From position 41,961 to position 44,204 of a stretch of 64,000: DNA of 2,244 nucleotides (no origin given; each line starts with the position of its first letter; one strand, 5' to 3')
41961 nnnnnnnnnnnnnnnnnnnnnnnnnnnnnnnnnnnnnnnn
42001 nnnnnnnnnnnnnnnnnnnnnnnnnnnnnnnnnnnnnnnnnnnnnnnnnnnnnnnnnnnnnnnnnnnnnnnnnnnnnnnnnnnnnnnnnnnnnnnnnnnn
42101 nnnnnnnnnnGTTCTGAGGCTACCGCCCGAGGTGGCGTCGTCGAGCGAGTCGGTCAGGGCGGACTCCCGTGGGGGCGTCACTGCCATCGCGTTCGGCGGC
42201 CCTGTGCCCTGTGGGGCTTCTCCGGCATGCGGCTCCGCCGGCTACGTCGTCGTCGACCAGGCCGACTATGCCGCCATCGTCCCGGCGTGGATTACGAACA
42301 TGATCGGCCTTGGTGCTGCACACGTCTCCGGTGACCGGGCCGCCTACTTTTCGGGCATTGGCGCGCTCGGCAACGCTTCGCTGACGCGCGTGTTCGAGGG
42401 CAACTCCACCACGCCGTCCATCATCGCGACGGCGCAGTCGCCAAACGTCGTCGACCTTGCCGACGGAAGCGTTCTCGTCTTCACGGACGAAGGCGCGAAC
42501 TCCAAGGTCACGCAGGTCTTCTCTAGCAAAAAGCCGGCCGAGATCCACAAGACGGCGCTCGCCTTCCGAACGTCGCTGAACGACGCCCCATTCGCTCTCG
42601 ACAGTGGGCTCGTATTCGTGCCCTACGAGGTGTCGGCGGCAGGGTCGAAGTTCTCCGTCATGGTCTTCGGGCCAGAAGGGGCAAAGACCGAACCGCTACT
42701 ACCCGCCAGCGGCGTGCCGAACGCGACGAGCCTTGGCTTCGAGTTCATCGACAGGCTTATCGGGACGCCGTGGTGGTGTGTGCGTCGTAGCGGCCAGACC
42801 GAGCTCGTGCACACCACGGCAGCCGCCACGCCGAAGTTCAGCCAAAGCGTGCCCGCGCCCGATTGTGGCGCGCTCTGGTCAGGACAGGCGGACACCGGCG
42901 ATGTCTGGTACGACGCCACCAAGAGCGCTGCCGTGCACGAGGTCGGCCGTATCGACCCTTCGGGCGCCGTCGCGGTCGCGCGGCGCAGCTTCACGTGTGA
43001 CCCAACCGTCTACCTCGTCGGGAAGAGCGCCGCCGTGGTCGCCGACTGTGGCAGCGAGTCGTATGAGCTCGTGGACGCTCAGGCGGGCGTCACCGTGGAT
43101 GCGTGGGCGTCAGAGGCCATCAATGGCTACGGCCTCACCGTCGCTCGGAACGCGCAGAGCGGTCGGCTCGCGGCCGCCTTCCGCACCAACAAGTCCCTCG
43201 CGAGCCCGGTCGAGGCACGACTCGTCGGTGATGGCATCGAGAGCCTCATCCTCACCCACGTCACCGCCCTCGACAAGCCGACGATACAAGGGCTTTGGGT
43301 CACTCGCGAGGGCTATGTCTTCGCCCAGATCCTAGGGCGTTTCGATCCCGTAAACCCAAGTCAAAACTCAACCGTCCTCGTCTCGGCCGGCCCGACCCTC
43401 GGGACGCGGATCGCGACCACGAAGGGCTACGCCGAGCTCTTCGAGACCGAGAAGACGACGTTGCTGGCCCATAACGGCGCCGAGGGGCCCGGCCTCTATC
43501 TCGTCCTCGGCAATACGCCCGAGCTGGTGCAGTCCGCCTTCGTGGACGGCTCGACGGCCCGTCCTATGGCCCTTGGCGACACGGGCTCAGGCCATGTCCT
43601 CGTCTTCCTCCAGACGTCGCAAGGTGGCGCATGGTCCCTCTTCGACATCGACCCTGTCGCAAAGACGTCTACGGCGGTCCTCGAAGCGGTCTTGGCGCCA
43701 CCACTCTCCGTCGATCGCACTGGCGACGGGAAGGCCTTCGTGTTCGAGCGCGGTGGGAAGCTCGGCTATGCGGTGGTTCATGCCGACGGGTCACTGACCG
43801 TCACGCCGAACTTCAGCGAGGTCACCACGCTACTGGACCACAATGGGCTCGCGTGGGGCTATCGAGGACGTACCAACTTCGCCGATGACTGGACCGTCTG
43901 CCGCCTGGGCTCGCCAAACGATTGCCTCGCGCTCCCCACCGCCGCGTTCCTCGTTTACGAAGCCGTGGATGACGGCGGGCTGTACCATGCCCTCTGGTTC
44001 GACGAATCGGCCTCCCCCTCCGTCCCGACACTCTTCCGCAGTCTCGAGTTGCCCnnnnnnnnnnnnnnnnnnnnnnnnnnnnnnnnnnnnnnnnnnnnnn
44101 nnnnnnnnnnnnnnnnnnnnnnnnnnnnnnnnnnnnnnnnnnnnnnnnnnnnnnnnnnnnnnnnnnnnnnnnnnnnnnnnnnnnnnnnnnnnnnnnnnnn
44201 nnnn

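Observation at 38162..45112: Putative four-gene surface module: small OMP barrel - PilZ receptor - TSP3-repeat lipoprotein - TPR lipoprotein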

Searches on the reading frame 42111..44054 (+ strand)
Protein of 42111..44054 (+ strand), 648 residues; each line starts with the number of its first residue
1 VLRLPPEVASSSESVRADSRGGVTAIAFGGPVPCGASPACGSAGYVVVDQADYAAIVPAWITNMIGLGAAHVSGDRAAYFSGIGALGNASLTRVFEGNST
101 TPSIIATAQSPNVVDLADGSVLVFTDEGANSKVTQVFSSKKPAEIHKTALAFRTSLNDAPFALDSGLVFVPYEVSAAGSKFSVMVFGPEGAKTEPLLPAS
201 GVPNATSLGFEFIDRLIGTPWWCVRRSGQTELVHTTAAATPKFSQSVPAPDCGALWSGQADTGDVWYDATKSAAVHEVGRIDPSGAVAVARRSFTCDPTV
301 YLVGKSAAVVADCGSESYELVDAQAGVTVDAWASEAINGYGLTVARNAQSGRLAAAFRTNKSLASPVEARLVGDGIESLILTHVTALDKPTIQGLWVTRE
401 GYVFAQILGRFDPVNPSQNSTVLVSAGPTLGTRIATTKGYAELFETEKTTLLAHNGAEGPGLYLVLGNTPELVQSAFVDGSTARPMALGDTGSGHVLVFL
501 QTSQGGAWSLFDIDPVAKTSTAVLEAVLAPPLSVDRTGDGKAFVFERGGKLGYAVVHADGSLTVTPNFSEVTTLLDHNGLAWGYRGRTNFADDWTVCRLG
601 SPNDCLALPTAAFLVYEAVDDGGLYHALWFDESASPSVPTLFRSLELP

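Call 14: find_homologous_proteins(query=window:42111-44054:+)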
Query seq(648 aa) (648 aa): 1 proteins with E <= 0.001 among 8000 candidates.
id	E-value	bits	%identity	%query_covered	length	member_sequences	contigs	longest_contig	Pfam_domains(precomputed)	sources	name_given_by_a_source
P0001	1.5e-279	947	100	66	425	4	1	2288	-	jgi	-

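Call 23: search_protein_representatives(protein=window:42111-44054:+)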
Query: 648 residues. Proteins with E-value up to 0.001 (for the whole library): 9; up to 1e-10: 8; up to 1e-30: 2. The best 9 are listed.
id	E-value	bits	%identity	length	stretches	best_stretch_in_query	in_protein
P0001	4.9e-280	946.8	100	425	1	224-648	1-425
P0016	4.5e-66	240.0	34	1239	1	3-635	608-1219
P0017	2.9e-24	101.9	30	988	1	15-359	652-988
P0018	3.7e-21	91.6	31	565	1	72-648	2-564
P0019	2.0e-17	79.3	27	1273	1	13-648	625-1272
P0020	8.3e-15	70.6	35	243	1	423-646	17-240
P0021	1.7e-12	63.0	25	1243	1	13-559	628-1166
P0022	7.7e-11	57.5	26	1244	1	10-634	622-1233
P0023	6.7e-05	37.9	24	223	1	216-408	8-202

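Call 25: predict_structure(protein=window:42111-44054:+)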
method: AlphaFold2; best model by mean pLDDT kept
length: 648 residues; sequences in the alignment: 1
mean_pLDDT: 37.4   pTM: 0.28
mean pLDDT of the five models: 37.4, 31.7, 28.0, 27.7, 26.2
residues with pLDDT >= 90: 0; 70-90: 0; 50-70: 27; < 50: 621
segments of 3 or more residues with pLDDT < 50: 1-111, 113-127, 129-221, 223-389, 399-402, 412-418, 425-564, 566-648
pLDDT, mean of each block of 10 residues (from residue 1): 31 35 36 36 37 33 28 28 28 26 31 44 43 40 37 33 33 39 39 32 35 38 44 40 38 42 29 26 28 35 37 37 39 38 46 41 34 36 41 54 56 47 46 34 35 33 37 29 37 41 38 40 38 36 43 45 43 34 37 43 44 38 38 35 35
secondary structure, 60 per line:
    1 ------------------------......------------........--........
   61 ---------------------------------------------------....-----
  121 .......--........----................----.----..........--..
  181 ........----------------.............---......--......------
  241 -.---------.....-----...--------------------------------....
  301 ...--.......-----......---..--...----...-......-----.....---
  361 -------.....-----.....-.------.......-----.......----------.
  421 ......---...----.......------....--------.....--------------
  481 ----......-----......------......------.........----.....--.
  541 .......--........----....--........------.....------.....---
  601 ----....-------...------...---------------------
elements in order: E25-30 E43-50 E53-60 E112-115 E121-127 E130-137 H142-157 E167-176 E179-188 H205-217 E221-226 E229-234 H252-256 E297-303 E306-312 E318-323 E342-347 E353-357 E368-372 E378-382 E391-397 E403-409 E420-426 H437-443 E450-453 E462-466 E485-490 E496-501 E508-513 H520-528 E533-537 E540-547 E550-557 E562-565 H568-575 E582-586 E593-597 E605-608 E616-618 E625-627

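Call 28: find_homologous_proteins(query=A1, max_evalue=0.001)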
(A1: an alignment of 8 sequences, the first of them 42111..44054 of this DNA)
Query A1 (8 sequences) (648 aa, profile of the alignment): 1 proteins with E <= 0.001 among 8000 candidates.
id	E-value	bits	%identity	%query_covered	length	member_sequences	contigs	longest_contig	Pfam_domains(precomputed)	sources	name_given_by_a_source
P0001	1.8e-142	494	100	66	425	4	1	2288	-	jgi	-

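Call 29: find_encoding_contigs(protein=P0016, flank=10000, max_places=3)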
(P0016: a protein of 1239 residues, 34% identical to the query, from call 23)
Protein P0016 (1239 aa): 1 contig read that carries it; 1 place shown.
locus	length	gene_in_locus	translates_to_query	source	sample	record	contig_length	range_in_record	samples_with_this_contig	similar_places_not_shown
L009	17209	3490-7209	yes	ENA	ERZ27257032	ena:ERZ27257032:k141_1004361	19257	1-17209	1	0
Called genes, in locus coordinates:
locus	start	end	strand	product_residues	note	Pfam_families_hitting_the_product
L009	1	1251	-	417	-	?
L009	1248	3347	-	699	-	PF13089:PP_kinase_N, PF02503:PP_kinase, PF17941:PP_kinase_C_1, PF13091:PLDc_2 (faint), PF13090:PP_kinase_C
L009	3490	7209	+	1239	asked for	PF02412:TSP_3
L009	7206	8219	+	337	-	PF07719:TPR_2 (faint), PF13371:TPR_9 (faint), PF13424:TPR_12 (faint), PF13428:TPR_14 (faint), PF14559:TPR_19 (faint), PF23914:TPR_CcmH_CycH (faint), PF00515:TPR_1 (faint), PF13432:TPR_16, +2 more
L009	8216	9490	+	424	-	PF00464:SHMT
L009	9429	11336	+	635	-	PF00069:Pkinase, PF07714:PK_Tyr_Ser-Thr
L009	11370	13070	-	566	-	PF06418:CTP_synth_N, PF00117:GATase, PF07722:Peptidase_C26 (weak)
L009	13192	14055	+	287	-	PF00005:ABC_tran, PF13304:AAA_21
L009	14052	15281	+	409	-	PF12698:ABC2_membrane_3, PF01061:ABC2_membrane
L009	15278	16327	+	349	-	PF00355:Rieske, PF19112:VanA_C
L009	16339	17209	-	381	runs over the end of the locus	PF00696:AA_kinase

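Call 30: find_encoding_contigs(protein=P0019, flank=10000, max_places=3)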
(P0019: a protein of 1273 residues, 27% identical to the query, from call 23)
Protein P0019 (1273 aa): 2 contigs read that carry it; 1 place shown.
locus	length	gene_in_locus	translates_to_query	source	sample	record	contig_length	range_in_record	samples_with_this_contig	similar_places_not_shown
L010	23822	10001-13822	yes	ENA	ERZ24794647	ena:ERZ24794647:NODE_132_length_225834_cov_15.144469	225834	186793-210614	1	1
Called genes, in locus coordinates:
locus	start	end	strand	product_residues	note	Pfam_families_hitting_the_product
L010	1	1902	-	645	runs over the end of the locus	-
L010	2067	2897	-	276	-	PF00795:CN_hydrolase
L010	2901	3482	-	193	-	-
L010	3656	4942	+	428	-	PF03952:Enolase_N, PF00113:Enolase_C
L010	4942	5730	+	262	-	PF00378:ECH_1, PF16113:ECH_2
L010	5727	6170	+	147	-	-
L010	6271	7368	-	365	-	-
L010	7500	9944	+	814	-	-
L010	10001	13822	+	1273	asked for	PF02412:TSP_3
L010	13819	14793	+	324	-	-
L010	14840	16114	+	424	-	PF00464:SHMT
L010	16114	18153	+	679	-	PF00069:Pkinase, PF07714:PK_Tyr_Ser-Thr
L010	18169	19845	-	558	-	PF01656:CbiA (weak), PF06418:CTP_synth_N, PF00117:GATase, PF07722:Peptidase_C26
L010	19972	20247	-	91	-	PF00216:Bac_DNA_binding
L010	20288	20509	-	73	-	PF04325:DUF465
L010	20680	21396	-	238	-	PF00814:TsaD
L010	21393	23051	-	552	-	PF02163:Peptidase_M50, PF00595:PDZ (weak), PF13180:PDZ_2 (weak), PF21558:Pept_S41_N_bact (faint), PF17820:PDZ_6, PF00595:PDZ (weak), PF13180:PDZ_2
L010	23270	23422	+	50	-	-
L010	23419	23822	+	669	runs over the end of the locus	PF00675:Peptidase_M16, PF05193:Peptidase_M16_C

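Call 31: find_encoding_contigs(protein=P0022, flank=10000, max_places=3)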
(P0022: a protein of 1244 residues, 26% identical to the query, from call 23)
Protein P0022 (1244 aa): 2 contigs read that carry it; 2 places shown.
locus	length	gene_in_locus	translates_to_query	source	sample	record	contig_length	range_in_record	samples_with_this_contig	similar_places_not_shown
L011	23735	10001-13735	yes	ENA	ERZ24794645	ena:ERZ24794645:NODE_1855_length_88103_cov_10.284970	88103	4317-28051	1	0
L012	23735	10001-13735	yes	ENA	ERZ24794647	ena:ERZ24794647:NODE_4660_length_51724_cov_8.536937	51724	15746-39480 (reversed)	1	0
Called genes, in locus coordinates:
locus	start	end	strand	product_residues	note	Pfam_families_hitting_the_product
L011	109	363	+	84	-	-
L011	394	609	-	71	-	-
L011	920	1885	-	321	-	PF00903:Glyoxalase (faint), PF12796:Ank_2, PF13637:Ank_4 (faint), PF13606:Ank_3 (faint), PF13857:Ank_5 (faint), PF12796:Ank_2 (weak), PF00023:Ank (weak)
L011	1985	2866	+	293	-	PF01513:NAD_kinase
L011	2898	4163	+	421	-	PF03349:Toluene_X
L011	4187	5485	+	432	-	PF03349:Toluene_X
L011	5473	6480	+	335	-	-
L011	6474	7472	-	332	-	-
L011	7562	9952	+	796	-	PF03493:BK_channel_a (faint)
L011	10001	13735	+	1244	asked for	PF05345:He_PIG (weak), PF02412:TSP_3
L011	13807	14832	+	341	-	PF00515:TPR_1 (faint), PF07719:TPR_2 (faint), PF13432:TPR_16 (weak), PF25062:ARM_TT21_N (weak), PF13432:TPR_16 (weak), PF14559:TPR_19, PF13424:TPR_12 (weak), PF14559:TPR_19 (weak), +13 more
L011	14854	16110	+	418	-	PF00464:SHMT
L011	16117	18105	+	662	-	PF00069:Pkinase, PF07714:PK_Tyr_Ser-Thr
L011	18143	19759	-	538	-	PF06418:CTP_synth_N, PF00117:GATase, PF07722:Peptidase_C26 (weak)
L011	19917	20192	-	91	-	PF00216:Bac_DNA_binding, PF18291:HU-HIG (weak)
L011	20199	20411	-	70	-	PF04325:DUF465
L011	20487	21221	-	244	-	PF00814:TsaD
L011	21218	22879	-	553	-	PF02163:Peptidase_M50, PF00595:PDZ (weak), PF13180:PDZ_2, PF14685:PDZ_Tricorn (faint), PF17820:PDZ_6, PF21558:Pept_S41_N_bact (faint), PF13180:PDZ_2, PF17820:PDZ_6 (weak)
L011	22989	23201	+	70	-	PF03884:YacG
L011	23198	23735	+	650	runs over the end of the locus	PF00675:Peptidase_M16, PF05193:Peptidase_M16_C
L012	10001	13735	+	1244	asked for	PF05345:He_PIG (weak), PF02412:TSP_3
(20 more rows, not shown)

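Call 32: find_encoding_contigs(protein=P0021, flank=10000, max_places=3)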
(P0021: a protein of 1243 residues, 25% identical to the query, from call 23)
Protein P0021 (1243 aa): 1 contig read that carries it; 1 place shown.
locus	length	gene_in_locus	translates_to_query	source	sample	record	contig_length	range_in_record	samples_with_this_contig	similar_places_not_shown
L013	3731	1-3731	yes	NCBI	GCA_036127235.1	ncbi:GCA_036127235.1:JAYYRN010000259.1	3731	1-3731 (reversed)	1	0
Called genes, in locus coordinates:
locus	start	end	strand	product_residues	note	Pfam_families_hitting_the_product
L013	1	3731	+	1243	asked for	PF02412:TSP_3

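Call 41: find_related_loci(query=A2, collection=genome_contigs, flank=8000)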
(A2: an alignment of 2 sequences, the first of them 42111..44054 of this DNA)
Query A2 (648 aa) in genome_contigs; peptide patterns used: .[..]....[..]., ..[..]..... (x = any residue, [..] = any of these).
63 stretches matched a pattern; 2 encode a relative of the query (tblastn E <= 1e-3); 2 distinct loci.
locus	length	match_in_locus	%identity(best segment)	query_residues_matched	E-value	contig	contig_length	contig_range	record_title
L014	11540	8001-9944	77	1-648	0e+0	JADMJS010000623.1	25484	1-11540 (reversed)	MAG: Myxococcales bacterium isolate MAG_44 NODE_1721_length_25484_cov_9.479295, whole genome shotgun sequence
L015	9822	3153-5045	32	2-647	4e-67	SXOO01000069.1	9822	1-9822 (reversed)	MAG: Proteobacteria bacterium isolate F1-120-MAGs227 F1-120__c205855, whole genome shotgun sequence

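Call 48: predict_structure(alignment_id=A1)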
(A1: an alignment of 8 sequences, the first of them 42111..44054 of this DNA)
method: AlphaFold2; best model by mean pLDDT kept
length: 648 residues; sequences in the alignment: 8
mean_pLDDT: 76.3   pTM: 0.72
mean pLDDT of the five models: 76.3, 74.9, 74.3, 74.2, 73.8
residues with pLDDT >= 90: 67; 70-90: 401; 50-70: 148; < 50: 32
segments of 3 or more residues with pLDDT < 50: 1-3, 5-12, 31-39, 547-550
pLDDT, mean of each block of 10 residues (from residue 1): 48 74 80 47 75 68 78 89 75 83 65 87 86 86 87 89 86 80 84 82 87 85 86 72 67 85 82 75 63 87 88 86 79 88 90 90 81 85 66 89 86 68 72 64 79 74 78 67 68 70 68 79 70 67 53 56 59 81 82 83 77 84 82 58 61
secondary structure, 60 per line:
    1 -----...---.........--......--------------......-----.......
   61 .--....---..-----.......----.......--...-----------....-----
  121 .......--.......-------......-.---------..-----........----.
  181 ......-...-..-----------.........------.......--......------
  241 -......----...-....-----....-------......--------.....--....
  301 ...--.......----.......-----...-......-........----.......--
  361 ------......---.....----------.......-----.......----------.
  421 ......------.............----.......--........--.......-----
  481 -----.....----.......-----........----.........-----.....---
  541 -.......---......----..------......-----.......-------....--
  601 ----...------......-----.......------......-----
elements in order: E15-20 E23-28 E43-48 E54-61 E64-67 E78-84 E89-95 E98-100 E112-115 E121-127 E130-136 E144-149 E168-175 E180-186 E205-213 E220-226 E229-234 E242-247 E256-259 E265-268 E276-281 E290-294 E297-303 E306-312 E317-323 E333-338 E340-347 E352-358 E367-372 E376-380 E391-397 E403-409 E420-426 E433-445 E450-456 E459-466 E469-475 E486-490 E495-501 E507-514 E519-527 E533-537 E542-548 E552-557 E570-575 E581-587 E595-598 E605-607 E614-619 E625-631 E638-643

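Call 67: fold_search(model_id=the predicted structure, library=pdb)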
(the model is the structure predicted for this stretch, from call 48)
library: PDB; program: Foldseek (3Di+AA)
matches with E <= 10: 1207; with E <= 0.001: 348
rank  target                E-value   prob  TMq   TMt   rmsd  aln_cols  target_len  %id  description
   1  4a0p_A                1.3e-09  1.00  0.17  0.18  25.8       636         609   11  Crystal structure of LRP6P3E3P4E4 (released 2011-10-26)
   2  9e5c_5c               2.4e-09  1.00  0.21  0.16  20.4       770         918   13  Cryo-EM structure of 96 nm repeat of microtubule doublet from T. brucei flagellum (released 2025-03-12)
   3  9n6v_LH               2.5e-09  1.00  0.20  0.17  20.9       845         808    9  SSU processome maturation and disassembly, State A (released 2025-11-05)
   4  8hmf_E                3.4e-09  1.00  0.21  0.13  25.6       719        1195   12  head module state 2 of Tetrahymena IFT-A (released 2023-06-14)
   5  6zqa_UQ               5.9e-09  1.00  0.19  0.16  20.8       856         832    9  Cryo-EM structure of the 90S pre-ribosome from Saccharomyces cerevisiae, state A (Poly-Ala) (released 2020-09-23)
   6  9n78_LH               8.1e-09  1.00  0.20  0.18  21.1       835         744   10  SSU processome maturation and disassembly, State L (released 2025-11-05)
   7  8dvm_A                1.5e-08  1.00  0.17  0.18  25.8       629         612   10  Crystal structure of LRP6 E3E4 in complex with disulfide constrained peptide E3.6 (released 2023-03-29)
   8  1k32_A                1.9e-08  1.00  0.21  0.15  23.7       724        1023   10  Crystal structure of the tricorn protease (released 2001-12-05)
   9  6sj7_B                2.5e-08  1.00  0.20  0.17  22.0       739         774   10  Structure of the human DDB1-DDA1-DCAF15 E3 ubiquitin ligase bound to RBM39 and Indisulam (released 2019-12-18)
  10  6fhx_A                2.6e-08  1.00  0.17  0.28  18.1       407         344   12  Photorhabdus asymbiotica lectin (PHL) in complex with synthetic C-fucoside (released 2019-01-30)
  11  8dvl_A                3.3e-08  1.00  0.17  0.18  25.7       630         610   11  Crystal structure of LRP6 E3E4 in complex with disulfide constrained peptide E3.18 (released 2023-03-29)
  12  9qaw_A                3.3e-08  1.00  0.18  0.05  34.0       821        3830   10  CryoEM structure of the human LRP2 receptor ectodomain in complex with LRPAP1 (released 2026-03-11)
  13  9n73_LN               3.8e-08  1.00  0.18  0.18  26.2       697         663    9  SSU processome maturation and disassembly, State G (released 2025-10-29)
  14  3s8v_B                4.3e-08  1.00  0.18  0.19  25.9       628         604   11  Crystal structure of LRP6-Dkk1 complex (released 2011-10-26)
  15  8bbf_A                4.5e-08  1.00  0.20  0.18  25.7       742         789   10  Structure of the IFT-A complex; IFT-A1 module (released 2022-12-07)
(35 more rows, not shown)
